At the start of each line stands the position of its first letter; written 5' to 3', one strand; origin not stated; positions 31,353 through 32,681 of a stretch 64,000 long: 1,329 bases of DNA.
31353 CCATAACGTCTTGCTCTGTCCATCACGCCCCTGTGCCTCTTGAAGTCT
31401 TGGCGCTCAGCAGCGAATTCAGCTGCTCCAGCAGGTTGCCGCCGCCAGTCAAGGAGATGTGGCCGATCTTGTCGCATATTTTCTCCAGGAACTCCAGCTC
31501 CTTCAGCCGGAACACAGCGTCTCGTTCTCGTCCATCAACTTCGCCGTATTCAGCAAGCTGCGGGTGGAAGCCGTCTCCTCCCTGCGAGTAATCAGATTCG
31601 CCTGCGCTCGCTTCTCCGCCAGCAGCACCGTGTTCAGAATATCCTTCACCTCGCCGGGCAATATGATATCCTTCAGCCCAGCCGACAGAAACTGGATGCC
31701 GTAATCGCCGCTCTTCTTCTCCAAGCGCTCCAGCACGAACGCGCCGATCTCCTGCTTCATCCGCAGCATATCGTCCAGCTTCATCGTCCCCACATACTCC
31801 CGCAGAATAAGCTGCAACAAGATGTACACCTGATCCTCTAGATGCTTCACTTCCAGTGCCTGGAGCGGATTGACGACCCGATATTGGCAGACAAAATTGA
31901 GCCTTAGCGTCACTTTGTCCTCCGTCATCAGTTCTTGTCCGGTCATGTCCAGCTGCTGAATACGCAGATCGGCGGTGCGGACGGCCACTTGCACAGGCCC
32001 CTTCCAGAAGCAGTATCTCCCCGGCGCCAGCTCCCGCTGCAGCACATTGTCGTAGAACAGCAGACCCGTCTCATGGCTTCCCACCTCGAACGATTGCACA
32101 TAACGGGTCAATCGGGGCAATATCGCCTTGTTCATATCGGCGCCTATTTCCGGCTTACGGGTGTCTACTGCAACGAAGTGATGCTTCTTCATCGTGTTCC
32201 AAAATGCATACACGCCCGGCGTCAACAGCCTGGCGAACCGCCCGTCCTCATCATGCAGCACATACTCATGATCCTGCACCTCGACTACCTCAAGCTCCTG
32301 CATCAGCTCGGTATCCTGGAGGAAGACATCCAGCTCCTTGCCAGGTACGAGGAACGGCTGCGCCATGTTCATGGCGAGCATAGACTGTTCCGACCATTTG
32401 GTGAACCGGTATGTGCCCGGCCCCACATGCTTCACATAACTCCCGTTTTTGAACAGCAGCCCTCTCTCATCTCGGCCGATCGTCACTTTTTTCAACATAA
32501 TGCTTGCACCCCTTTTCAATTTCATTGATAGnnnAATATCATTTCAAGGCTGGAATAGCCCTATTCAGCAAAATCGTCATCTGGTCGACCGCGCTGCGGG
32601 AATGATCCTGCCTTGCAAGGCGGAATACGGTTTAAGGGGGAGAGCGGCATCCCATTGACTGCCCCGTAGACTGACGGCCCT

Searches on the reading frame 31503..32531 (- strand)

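Call 27: search_protein_families(library=pfam, proteins=[window:31503-32531:-], max_evalue=0.0001)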
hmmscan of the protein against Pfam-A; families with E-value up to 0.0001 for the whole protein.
window:31503-32531:- (342 aa): 1 family
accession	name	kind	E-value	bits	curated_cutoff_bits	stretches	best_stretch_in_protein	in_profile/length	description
PF01145.31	Band_7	-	8.9e-23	81.7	23.6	1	150-319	3-175/176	SPFH domain / Band 7 family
